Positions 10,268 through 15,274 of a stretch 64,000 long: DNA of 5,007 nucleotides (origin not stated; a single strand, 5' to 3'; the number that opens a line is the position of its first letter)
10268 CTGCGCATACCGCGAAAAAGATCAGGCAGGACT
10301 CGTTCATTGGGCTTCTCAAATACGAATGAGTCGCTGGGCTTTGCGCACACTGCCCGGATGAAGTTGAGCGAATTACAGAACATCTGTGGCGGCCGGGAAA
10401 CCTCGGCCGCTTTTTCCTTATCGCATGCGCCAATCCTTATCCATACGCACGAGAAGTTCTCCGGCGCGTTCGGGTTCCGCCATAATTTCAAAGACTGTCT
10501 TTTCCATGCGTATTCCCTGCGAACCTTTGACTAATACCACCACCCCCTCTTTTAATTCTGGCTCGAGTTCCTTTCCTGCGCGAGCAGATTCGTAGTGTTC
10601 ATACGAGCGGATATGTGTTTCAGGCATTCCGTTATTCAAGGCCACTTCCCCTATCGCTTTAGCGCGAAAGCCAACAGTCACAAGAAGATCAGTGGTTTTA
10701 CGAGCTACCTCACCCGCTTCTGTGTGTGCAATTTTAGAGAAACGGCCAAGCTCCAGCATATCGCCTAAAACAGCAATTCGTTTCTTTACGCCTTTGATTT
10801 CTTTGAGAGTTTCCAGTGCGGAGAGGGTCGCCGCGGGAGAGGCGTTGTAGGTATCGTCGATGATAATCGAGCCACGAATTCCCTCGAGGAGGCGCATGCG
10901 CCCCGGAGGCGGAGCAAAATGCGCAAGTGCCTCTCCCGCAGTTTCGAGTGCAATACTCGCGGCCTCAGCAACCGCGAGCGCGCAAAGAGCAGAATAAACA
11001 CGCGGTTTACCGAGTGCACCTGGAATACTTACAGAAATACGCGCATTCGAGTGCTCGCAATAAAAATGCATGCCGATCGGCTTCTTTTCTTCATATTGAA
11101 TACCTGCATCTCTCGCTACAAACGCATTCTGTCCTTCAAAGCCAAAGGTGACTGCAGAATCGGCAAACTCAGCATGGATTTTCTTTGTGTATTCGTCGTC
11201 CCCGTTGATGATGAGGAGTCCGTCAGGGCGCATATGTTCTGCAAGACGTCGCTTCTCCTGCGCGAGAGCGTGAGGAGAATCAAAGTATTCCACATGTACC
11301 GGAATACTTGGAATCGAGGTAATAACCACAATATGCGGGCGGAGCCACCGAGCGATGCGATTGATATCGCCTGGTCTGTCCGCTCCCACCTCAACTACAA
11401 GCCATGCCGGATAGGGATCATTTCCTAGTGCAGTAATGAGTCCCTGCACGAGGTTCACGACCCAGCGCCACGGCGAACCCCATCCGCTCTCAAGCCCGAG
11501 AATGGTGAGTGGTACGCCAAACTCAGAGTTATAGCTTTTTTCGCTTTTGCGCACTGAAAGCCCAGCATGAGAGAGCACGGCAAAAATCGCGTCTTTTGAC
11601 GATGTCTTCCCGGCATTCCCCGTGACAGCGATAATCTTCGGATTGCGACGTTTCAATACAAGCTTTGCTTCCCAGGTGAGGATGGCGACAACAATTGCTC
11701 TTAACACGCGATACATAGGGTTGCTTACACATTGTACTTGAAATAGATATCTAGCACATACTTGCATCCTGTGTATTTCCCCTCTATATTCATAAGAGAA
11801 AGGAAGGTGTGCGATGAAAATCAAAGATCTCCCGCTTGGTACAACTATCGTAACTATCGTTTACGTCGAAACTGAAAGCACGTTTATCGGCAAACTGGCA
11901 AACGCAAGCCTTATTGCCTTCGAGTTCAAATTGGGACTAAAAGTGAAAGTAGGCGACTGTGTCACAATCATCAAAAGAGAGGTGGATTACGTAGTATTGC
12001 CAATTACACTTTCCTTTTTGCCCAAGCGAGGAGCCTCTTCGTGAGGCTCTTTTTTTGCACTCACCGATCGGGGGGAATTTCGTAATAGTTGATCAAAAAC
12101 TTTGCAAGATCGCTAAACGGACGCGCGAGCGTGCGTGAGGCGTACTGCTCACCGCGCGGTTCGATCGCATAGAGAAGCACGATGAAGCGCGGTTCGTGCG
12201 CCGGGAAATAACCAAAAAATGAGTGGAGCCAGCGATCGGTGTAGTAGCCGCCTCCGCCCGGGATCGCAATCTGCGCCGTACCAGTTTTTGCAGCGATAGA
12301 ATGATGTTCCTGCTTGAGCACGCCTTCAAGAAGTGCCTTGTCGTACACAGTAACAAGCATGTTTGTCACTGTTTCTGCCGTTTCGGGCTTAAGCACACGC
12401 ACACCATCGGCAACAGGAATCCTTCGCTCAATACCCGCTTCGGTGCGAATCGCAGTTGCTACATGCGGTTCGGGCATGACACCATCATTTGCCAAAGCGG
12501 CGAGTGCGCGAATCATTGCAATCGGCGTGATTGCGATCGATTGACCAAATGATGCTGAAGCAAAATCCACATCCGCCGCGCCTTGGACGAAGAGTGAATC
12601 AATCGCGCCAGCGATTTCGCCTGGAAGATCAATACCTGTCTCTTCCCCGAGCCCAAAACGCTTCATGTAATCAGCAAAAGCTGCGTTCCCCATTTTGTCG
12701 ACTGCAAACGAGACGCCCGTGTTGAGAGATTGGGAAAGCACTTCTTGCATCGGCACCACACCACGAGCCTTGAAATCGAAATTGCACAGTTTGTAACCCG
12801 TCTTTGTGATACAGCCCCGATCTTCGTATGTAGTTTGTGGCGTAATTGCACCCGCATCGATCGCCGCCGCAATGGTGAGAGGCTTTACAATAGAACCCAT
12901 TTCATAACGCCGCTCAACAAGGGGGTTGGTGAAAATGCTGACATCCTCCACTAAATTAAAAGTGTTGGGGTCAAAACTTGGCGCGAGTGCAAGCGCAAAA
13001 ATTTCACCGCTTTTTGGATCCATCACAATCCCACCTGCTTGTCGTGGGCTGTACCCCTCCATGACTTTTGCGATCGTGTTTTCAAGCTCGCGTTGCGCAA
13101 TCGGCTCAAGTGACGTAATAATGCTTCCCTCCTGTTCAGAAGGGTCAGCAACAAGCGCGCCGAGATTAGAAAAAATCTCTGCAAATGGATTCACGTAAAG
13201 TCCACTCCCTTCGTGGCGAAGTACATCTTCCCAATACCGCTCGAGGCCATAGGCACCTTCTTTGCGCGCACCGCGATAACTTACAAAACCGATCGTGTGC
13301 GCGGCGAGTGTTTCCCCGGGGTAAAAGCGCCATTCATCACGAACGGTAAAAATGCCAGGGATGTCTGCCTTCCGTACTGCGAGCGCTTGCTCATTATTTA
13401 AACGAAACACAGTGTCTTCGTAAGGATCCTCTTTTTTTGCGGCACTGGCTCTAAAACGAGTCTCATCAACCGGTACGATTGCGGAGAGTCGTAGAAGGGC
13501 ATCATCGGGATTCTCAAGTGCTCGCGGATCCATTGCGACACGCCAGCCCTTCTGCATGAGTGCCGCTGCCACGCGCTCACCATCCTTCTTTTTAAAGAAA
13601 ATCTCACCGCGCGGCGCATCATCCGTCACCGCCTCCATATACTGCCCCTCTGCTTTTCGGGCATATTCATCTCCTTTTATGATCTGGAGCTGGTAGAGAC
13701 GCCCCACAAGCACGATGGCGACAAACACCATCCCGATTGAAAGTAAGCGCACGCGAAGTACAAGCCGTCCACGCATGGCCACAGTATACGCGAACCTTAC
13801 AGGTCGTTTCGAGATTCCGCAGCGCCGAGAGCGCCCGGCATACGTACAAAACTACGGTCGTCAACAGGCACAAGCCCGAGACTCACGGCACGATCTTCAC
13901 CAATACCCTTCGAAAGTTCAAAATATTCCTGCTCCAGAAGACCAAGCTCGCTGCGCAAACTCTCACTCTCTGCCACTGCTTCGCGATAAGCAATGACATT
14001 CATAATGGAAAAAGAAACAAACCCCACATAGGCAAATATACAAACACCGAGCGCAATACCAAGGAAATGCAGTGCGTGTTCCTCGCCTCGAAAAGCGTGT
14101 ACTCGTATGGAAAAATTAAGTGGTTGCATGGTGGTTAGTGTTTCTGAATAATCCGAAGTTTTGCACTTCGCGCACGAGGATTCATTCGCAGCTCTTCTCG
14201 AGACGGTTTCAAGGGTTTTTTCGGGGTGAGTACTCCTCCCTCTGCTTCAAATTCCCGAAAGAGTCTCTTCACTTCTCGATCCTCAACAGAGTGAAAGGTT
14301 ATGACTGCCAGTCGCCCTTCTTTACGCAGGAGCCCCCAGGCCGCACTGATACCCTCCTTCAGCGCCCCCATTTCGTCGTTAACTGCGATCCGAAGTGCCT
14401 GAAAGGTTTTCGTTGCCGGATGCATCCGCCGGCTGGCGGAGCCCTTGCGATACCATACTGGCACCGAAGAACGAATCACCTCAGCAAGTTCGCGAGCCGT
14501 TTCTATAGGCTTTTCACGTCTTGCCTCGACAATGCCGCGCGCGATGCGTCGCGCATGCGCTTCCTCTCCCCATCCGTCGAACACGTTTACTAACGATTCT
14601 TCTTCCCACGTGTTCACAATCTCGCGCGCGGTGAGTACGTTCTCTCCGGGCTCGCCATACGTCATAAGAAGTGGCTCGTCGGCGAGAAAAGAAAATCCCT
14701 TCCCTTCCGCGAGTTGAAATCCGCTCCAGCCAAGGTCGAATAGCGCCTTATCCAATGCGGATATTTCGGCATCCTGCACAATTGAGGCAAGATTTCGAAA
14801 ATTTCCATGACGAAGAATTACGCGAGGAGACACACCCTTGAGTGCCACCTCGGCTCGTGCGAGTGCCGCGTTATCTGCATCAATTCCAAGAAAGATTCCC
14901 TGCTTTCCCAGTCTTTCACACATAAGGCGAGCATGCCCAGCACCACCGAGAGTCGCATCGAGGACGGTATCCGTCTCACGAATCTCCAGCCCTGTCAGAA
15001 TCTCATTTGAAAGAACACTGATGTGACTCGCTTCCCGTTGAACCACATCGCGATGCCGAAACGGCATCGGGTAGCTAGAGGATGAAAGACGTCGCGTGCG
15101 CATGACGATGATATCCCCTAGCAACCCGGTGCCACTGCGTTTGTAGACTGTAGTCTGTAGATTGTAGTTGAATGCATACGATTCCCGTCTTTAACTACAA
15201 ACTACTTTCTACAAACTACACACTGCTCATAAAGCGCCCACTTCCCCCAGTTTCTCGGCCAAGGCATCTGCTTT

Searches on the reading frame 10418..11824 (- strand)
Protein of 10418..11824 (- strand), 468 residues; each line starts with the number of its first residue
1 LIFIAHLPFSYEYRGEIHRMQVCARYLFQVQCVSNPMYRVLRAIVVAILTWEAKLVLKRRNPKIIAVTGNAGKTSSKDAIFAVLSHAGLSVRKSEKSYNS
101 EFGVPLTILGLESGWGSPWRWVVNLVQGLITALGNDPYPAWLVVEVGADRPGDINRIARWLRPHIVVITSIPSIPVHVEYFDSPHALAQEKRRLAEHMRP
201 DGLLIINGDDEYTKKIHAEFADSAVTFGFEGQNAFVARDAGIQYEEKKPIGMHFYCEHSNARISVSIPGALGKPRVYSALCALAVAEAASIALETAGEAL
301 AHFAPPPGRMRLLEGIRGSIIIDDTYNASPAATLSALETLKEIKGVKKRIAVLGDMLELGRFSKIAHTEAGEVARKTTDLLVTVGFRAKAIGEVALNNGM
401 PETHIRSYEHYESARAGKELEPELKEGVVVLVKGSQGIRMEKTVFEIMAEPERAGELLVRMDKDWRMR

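Call 49: search_protein_families(library=pfam, proteins=[window:10418-11824:-], max_evalue=0.00001)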
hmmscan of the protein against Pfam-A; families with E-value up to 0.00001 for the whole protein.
window:10418-11824:- (468 aa): 2 families
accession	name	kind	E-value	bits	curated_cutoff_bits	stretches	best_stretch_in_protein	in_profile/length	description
PF08245.18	Mur_ligase_M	-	3.5e-22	79.8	24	1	142-286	60-200/200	Mur ligase middle domain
PF02875.26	Mur_ligase_C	-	1.6e-17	64.9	28.4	1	308-435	1-126/127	Mur ligase, glutamate ligase domain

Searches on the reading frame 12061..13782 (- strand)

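Call 49: search_protein_families(library=pfam, proteins=[window:12061-13782:-], max_evalue=0.00001)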
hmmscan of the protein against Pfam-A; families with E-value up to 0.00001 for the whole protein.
window:12061-13782:- (573 aa): 2 families
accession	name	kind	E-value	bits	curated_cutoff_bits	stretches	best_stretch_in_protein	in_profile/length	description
PF00905.27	Transpeptidase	-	2.5e-61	207.9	22.1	1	252-549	4-287/299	Penicillin binding protein transpeptidase domain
PF03717.20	PBP_dimer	-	3e-07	31.5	24.4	1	55-189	3-159/180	Penicillin-binding Protein dimerisation domain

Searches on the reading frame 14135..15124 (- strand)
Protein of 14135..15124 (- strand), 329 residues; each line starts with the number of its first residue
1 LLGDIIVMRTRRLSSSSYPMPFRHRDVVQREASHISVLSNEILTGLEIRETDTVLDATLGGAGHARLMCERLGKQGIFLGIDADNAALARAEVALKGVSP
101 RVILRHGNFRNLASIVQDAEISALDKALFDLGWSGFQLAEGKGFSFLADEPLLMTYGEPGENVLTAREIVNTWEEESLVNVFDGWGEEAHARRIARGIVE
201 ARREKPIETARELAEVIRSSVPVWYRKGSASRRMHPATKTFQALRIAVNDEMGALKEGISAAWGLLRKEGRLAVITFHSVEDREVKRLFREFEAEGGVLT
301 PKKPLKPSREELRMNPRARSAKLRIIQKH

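Call 49: search_protein_families(library=pfam, proteins=[window:14135-15124:-], max_evalue=0.00001)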
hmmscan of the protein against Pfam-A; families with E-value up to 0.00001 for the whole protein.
window:14135-15124:- (329 aa): 1 family
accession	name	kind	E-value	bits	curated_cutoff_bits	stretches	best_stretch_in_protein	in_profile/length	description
PF01795.25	Methyltransf_5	-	8.2e-87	292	27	1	32-328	2-308/309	MraW methylase family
